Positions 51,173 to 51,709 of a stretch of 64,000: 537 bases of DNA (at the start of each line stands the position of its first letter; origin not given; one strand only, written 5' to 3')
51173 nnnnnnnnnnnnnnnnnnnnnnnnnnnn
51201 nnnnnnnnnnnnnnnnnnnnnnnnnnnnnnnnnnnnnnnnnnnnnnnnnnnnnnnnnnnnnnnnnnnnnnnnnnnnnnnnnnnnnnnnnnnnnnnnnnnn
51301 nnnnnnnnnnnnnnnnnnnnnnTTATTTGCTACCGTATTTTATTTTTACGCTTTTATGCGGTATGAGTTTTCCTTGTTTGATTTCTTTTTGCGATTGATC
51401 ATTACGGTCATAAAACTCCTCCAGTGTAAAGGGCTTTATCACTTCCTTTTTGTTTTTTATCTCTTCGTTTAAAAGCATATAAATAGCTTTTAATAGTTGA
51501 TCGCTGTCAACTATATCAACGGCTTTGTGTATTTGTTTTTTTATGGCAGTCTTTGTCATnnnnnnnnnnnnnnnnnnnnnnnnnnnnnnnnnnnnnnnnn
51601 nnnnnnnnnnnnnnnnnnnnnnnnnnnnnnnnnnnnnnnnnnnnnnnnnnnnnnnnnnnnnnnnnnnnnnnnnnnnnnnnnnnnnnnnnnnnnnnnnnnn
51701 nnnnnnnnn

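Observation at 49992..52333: Three DUF5011 lipoprotein paralogs in tandem, with the middle copy truncated exactly where a RelE/ParE toxin-antitoxin pair sits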

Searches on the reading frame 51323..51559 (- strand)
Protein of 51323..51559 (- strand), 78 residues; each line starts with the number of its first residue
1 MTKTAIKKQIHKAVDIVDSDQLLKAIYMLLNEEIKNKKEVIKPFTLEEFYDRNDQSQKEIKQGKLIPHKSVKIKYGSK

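Call 4: search_protein_families(library=pfam, proteins=[window:51323-51559:-], max_evalue=0.01)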
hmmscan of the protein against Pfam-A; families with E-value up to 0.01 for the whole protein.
window:51323-51559:- (78 aa): 1 family
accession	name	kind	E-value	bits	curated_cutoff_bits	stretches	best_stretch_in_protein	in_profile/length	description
PF24355.1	DUF7514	-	0.0073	16.6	27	1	20-71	15-65/160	Domain of unknown function (DUF7514)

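Call 32: search_protein_families(library=ncbifam, proteins=[window:51326-51559:-], max_evalue=0.1)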
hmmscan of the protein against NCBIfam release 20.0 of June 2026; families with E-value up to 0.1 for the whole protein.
window:51326-51559:- (78 aa): 1 family
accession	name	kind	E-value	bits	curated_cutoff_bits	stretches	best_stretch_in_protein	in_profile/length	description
NF050811.1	RelB_ParD_antitoxin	subfamily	0.041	14.1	60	1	34-76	41-83/83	type II toxin-antitoxin system RelB/ParD family antitoxin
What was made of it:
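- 51323..51559 (-): Antitoxin gene (78 aa). Its stop overlaps the toxin ATG by 1 nt. Only a sub-threshold RelB/ParD hit, E=0.04 (call 32).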

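Call 33: search_solved_structures(query=window:51326-51559:-, max_evalue=10)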
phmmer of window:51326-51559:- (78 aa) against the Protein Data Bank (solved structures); distinct sequences matched with E-value up to 10: 5.
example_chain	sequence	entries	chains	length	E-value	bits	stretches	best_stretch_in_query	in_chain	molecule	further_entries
6gsm_B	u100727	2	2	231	0.094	16.4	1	37-76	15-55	40S ribosomal protein S1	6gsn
3j80_B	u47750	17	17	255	0.12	16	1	37-76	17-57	eS1 | 40S ribosomal protein S1 | Small ribosomal subunit protein eS1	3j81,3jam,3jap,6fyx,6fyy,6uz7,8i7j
6t4q_SB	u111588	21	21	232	0.76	13.5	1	36-76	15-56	40S ribosomal protein S1-A | Small ribosomal subunit protein eS1A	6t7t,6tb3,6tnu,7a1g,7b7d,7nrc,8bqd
4u3m_S1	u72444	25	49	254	0.81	13.4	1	36-76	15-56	40S ribosomal protein S1-A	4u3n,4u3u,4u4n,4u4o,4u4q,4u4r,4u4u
3j6x_S1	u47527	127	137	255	0.81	13.4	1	36-76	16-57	40S ribosomal protein S1 | 40S ribosomal protein S1-A | eS1 (yeast S1)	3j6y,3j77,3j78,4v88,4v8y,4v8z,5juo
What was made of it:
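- On Type II TA module: No PDB relative (call 33).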

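Call 55: search_protein_families(library=padloc, proteins=[window:51326-51559:-], max_evalue=0.01)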
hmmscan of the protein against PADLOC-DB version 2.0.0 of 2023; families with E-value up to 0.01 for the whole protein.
window:51326-51559:- (78 aa): 2 families
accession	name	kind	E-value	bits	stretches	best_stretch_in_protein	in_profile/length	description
PDLC02821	DpdC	-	0.0011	16.8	1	21-72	64-113/170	DpdC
PDLC02819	DpdC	-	0.0069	14.8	1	33-72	5-44/101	DpdC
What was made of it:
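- Tried and rejected: Pfam, NCBIfam, PADLOC and PDB all gave nothing convincing (calls 4, 32, 33, 55).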
